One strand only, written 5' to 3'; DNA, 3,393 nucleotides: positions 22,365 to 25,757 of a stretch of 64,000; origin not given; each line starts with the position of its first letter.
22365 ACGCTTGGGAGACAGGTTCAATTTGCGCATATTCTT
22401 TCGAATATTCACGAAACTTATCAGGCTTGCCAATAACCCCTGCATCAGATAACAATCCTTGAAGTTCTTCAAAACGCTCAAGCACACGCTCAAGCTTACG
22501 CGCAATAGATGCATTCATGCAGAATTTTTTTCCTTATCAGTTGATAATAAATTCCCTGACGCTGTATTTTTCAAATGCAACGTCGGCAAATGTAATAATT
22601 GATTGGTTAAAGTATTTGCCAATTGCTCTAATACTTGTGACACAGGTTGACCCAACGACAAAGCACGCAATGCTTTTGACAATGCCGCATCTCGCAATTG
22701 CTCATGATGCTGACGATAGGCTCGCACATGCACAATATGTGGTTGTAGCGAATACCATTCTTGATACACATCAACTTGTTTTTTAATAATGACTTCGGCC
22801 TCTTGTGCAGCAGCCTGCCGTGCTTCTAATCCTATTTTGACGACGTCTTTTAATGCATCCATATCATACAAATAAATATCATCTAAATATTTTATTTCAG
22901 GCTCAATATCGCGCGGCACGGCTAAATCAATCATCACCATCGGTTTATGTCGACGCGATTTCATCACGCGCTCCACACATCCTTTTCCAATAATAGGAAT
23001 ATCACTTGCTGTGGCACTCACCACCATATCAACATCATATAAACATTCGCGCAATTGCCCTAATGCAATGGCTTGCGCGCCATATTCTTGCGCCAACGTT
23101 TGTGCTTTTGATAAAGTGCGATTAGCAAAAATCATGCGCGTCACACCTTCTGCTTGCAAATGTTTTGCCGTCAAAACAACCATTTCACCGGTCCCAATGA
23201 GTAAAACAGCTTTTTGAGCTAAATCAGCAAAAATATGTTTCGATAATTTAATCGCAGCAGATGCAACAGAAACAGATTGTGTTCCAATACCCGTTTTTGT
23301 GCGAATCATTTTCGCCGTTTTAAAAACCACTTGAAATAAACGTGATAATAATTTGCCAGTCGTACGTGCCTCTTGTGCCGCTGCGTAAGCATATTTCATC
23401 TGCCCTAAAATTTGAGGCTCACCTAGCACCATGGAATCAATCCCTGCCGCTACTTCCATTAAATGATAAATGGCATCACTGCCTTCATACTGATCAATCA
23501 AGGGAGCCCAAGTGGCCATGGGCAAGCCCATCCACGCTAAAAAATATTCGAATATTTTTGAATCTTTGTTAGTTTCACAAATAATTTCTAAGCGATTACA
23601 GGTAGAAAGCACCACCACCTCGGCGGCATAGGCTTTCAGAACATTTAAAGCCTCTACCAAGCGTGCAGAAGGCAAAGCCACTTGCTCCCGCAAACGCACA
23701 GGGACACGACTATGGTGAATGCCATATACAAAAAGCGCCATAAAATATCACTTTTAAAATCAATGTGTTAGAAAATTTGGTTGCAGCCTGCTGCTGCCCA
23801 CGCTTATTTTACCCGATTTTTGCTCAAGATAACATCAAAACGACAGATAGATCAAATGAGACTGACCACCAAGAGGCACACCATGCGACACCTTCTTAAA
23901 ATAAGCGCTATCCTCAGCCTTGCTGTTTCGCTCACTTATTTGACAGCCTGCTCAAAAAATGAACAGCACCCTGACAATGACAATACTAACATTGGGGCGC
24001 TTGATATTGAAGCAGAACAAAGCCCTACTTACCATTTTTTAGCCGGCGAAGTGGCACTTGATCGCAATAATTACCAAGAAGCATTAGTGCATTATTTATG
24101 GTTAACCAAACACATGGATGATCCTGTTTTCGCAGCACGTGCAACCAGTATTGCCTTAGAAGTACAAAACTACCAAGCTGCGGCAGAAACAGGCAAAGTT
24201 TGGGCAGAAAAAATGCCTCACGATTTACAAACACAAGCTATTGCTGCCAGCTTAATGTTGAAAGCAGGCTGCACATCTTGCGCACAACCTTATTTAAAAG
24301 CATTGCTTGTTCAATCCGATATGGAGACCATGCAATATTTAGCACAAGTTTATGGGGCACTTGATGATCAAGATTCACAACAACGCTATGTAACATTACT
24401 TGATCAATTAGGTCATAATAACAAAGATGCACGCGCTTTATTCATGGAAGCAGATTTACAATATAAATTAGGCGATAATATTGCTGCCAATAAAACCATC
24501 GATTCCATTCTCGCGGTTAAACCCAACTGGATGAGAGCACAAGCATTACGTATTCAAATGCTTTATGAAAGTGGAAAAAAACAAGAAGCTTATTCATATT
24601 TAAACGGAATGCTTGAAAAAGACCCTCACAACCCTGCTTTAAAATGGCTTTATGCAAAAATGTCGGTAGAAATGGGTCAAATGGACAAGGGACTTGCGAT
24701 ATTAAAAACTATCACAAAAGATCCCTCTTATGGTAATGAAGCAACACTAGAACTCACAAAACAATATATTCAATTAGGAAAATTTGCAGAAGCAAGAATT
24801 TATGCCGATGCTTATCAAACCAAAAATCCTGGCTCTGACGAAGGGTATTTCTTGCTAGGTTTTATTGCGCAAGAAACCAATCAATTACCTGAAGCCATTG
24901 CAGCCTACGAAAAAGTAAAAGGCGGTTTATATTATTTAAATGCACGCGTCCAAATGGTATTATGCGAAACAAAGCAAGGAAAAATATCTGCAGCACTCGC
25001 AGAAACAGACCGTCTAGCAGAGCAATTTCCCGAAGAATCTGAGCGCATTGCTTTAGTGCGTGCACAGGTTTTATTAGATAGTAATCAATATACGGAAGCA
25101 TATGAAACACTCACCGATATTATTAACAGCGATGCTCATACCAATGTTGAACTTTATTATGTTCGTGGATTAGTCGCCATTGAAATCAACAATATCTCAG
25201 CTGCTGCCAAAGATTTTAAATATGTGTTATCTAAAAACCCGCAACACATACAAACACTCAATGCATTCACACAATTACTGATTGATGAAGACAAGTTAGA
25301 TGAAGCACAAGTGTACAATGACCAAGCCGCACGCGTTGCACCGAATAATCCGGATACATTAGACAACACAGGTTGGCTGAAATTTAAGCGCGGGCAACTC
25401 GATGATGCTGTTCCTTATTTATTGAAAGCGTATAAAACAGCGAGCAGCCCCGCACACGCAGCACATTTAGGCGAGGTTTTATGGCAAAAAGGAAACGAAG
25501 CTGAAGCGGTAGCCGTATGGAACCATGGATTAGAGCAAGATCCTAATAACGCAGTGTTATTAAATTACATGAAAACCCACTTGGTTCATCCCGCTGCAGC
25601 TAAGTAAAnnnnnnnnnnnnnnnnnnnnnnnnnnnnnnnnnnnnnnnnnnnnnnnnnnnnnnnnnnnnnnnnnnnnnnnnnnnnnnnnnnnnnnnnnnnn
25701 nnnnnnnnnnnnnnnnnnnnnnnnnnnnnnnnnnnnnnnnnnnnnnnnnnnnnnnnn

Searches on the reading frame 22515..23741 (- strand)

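Call 74: search_protein_families(library=pfam, proteins=[window:22515-23741:-], max_evalue=0.00001)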
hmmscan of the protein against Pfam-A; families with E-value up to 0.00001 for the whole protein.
window:22515-23741:- (408 aa): 3 families
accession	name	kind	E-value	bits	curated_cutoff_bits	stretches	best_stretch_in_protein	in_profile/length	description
PF05201.20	GlutR_N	-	2.7e-44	151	27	1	7-150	2-151/151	Glutamyl-tRNAGlu reductase, N-terminal domain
PF01488.26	Shikimate_DH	-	1.7e-41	142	24.3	1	166-300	2-138/138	Shikimate / quinate 5-dehydrogenase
PF00745.25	GlutR_dimer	-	1.9e-15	57.4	22.9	1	314-394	1-81/99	Glutamyl-tRNAGlu reductase, dimerisation domain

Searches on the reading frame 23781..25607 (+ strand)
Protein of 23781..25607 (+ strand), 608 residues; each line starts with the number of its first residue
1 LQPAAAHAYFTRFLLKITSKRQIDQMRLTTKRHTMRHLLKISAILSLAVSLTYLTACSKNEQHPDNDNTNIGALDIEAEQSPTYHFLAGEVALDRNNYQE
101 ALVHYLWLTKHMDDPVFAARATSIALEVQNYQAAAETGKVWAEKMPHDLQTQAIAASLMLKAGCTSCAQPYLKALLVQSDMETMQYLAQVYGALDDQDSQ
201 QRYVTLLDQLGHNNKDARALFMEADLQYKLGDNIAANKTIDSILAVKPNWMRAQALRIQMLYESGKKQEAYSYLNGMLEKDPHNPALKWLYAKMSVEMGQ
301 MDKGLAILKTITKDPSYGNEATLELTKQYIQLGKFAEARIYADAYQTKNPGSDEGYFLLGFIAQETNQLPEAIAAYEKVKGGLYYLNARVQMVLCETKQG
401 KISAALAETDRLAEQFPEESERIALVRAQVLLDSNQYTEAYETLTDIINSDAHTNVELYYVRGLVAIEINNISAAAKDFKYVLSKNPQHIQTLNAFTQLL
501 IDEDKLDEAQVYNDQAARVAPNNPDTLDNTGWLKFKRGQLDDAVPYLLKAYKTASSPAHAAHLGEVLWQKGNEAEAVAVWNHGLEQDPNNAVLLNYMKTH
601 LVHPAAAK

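Call 74: search_protein_families(library=pfam, proteins=[window:23781-25607:+], max_evalue=0.00001)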
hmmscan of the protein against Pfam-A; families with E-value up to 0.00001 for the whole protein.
window:23781-25607:+ (608 aa): 14 families
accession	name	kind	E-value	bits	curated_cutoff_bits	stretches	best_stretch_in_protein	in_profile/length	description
PF14559.12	TPR_19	-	4e-27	94.8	25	1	261-313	1-53/68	Tetratricopeptide repeat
PF07719.23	TPR_2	-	1.5e-22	78.3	27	0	562-590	6-34/34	Tetratricopeptide repeat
PF13432.12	TPR_16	-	2.8e-20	72.9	32.7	0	531-590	4-64/65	Tetratricopeptide repeat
PF13428.12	TPR_14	-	4.9e-17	61.2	23.5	0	320-360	2-42/44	Tetratricopeptide repeat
PF12895.13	ANAPC3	-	9.3e-16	58.3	27.2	0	256-309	28-80/82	Anaphase-promoting complex, cyclosome, subunit 3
PF25064.1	ARM_TT21_5th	-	4.6e-12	46.7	27.8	1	219-325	3-112/117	TT21 fifth ARM repeats domain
PF13371.12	TPR_9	-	2e-11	44.2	35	0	456-489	29-62/73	Tetratricopeptide repeat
PF13181.12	TPR_8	-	2.7e-10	40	25.7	0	355-379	3-27/34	Tetratricopeptide repeat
PF00515.34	TPR_1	-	1.3e-09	37.9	27.8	0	355-379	3-27/34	Tetratricopeptide repeat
PF13174.12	TPR_6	-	2.6e-09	37.6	26.3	0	356-379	3-26/33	Tetratricopeptide repeat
PF23914.1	TPR_CcmH_CycH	-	1.2e-08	35.3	42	0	193-310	26-146/158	Cytochrome c-type biogenesis protein H TPR domain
PF13431.12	TPR_17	-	1.4e-08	34.8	24.4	0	515-543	4-32/34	Tetratricopeptide repeat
PF13424.12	TPR_12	-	9.4e-07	29.4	30.1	0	500-553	13-74/77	Tetratricopeptide repeat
PF25058.1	ARM_TT21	-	2.3e-06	28.1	27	0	276-346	85-153/155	Tetratricopeptide repeat protein 21 ARM repeat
